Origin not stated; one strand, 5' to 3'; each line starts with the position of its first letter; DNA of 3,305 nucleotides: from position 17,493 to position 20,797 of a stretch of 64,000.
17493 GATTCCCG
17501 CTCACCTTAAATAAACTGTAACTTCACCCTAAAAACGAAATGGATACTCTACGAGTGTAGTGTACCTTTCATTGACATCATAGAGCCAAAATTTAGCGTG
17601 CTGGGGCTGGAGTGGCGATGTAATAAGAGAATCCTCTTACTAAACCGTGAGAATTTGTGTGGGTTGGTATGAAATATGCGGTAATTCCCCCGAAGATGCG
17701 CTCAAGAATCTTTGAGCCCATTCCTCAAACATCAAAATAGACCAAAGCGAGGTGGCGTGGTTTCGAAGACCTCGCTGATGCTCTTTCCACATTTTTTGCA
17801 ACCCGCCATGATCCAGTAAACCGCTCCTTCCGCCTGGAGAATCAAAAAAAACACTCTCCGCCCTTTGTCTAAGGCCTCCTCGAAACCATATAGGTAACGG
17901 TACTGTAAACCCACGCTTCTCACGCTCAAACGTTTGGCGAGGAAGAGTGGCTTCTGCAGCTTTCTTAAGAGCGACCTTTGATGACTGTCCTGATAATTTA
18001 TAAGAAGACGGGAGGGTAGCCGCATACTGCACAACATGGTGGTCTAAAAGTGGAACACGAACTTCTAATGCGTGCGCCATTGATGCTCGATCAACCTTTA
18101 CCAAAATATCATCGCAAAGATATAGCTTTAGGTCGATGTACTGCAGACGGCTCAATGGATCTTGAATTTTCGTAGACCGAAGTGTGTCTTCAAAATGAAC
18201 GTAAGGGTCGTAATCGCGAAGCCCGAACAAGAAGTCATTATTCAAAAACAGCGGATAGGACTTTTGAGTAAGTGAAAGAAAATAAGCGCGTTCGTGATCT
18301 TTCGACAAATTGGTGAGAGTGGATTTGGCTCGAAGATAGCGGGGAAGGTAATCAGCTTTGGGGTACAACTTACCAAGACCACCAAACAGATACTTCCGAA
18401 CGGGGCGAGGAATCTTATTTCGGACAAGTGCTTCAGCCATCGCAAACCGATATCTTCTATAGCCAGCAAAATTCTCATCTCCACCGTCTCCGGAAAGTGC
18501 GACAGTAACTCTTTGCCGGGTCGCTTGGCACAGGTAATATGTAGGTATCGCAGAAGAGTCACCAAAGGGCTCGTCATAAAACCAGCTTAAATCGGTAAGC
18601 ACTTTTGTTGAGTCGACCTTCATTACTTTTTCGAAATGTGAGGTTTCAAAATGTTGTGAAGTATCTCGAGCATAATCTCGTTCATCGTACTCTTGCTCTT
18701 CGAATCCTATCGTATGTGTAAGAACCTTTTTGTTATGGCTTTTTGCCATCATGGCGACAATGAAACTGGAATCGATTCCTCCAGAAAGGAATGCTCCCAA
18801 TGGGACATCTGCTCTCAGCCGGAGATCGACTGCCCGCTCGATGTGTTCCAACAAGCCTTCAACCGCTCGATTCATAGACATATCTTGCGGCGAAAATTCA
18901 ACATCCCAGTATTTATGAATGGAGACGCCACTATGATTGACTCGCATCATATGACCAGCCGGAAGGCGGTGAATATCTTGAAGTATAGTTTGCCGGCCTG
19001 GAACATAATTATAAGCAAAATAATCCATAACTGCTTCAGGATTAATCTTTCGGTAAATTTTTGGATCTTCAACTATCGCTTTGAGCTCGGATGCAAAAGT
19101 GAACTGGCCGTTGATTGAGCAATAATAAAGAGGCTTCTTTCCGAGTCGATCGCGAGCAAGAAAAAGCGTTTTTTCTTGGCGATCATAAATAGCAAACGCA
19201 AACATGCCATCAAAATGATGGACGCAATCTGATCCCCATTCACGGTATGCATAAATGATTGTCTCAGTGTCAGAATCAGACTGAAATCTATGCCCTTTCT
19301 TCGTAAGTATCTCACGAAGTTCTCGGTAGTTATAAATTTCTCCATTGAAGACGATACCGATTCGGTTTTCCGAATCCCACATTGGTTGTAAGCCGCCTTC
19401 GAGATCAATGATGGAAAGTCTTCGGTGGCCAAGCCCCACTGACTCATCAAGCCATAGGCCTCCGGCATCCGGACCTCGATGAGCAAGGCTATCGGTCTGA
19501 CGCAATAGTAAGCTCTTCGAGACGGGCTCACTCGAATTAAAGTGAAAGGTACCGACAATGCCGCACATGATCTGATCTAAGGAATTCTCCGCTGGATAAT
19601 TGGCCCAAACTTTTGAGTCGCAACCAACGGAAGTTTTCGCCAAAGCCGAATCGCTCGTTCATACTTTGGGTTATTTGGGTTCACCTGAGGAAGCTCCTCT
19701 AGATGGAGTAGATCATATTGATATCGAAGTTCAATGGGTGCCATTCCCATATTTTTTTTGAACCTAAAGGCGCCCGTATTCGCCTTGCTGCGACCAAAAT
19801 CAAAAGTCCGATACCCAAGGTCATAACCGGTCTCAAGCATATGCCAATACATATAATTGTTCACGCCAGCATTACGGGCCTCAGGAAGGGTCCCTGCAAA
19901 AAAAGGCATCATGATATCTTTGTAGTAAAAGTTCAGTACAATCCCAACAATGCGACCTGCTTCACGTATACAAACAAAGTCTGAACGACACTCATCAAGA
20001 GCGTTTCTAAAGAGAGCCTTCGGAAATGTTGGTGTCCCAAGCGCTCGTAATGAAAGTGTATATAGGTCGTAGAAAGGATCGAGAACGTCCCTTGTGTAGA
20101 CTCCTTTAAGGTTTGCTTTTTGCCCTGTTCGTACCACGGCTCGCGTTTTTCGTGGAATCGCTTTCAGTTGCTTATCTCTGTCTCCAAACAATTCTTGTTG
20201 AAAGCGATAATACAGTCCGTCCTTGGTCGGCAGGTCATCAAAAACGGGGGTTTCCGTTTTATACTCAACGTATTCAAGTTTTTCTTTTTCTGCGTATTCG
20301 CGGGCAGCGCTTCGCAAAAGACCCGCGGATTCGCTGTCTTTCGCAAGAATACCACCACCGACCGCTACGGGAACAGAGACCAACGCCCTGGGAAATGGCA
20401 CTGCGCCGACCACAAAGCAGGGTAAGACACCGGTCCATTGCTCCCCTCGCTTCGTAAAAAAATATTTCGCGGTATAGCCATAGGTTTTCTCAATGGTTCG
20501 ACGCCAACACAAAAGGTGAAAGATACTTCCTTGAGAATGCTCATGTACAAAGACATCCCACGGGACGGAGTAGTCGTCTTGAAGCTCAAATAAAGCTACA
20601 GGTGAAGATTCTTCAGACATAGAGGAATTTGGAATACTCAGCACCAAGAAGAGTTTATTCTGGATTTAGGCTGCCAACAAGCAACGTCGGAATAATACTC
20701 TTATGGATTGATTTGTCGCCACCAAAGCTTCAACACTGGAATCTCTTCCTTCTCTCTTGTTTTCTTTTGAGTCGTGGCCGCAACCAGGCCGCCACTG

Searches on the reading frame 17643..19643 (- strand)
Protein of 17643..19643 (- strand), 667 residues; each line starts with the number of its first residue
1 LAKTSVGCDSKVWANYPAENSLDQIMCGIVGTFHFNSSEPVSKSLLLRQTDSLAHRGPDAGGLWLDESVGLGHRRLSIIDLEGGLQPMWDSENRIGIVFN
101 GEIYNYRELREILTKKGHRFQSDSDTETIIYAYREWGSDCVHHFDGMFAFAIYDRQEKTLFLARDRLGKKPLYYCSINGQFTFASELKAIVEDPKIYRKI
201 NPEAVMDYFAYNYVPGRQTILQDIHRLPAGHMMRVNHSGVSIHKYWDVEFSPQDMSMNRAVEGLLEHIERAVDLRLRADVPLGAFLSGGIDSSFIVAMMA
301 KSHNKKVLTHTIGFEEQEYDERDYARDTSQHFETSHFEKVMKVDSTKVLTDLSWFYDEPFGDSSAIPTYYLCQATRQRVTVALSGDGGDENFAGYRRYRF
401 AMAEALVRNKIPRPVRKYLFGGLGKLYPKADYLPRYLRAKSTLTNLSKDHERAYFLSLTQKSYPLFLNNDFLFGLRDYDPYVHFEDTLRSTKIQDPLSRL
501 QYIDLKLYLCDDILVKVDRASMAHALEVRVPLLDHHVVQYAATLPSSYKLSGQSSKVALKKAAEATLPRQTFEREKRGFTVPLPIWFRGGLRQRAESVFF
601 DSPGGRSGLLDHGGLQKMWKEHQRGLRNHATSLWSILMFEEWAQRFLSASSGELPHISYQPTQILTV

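Call 28: search_protein_families(library=ncbifam, proteins=[window:17643-19643:-], max_evalue=1e-8)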
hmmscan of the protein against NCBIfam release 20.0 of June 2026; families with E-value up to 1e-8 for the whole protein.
window:17643-19643:- (667 aa): 9 families
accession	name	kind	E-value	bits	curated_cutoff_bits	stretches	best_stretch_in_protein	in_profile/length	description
TIGR03108.1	eps_aminotran_1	hypoth_equivalog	1.5e-232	773.8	816.9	1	26-643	1-625/628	XrtA/PEP-CTERM system amidotransferase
TIGR01536.1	asn_synth_AEB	equivalog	9.3e-150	500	267.1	1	27-579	1-517/517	asparagine synthase (glutamine-hydrolyzing)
TIGR03104.1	trio_amidotrans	equivalog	3.9e-127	424.9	570.1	2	26-400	1-385/589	N-acetylglutaminylglutamine amidotransferase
NF006949.0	PRK09431.1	equivalog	2.9e-89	300.1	499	3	26-196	1-171/554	asparagine synthase B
NF033535.1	lass_lactam_cya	exception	4.6e-84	283.2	525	1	26-391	1-375/668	lasso peptide isopeptide bond-forming cyclase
NF033561.1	macrolact_Ik_Al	subfamily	1.1e-19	70.5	300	1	139-391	74-330/561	albusnodin/ikarugamycin family macrolactam cyclase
NF001484.0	PRK00331.1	subfamily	1.1e-12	47.2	381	1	87-197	87-205/601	isomerizing glutamine--fructose-6-phosphate transaminase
TIGR01135.1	glmS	equivalog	6.9e-12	44.6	418.05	1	87-195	86-202/607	glutamine--fructose-6-phosphate transaminase (isomerizing)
TIGR01134.1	purF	equivalog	3.5e-11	43.1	350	1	67-207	64-216/432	amidophosphoribosyltransferase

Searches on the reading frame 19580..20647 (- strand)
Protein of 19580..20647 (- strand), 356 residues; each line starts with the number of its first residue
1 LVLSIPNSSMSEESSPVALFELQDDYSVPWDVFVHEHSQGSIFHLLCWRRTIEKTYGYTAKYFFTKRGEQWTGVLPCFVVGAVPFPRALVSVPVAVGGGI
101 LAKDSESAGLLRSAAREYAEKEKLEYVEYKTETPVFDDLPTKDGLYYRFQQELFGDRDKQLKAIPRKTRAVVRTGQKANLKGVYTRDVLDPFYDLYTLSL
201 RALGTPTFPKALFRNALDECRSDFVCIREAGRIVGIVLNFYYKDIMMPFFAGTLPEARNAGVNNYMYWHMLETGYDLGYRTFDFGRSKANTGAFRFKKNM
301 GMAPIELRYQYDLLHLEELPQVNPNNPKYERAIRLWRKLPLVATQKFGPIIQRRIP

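Call 28: search_protein_families(library=ncbifam, proteins=[window:19580-20647:-], max_evalue=1e-8)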
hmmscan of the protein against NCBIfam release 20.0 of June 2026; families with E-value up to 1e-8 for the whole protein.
window:19580-20647:- (356 aa): 1 family
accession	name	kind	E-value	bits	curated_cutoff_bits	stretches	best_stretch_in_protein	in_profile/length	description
TIGR03019.1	pepcterm_femAB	equivalog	5.1e-93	311.7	260.35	1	30-356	3-330/330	FemAB family XrtA/PEP-CTERM system-associated protein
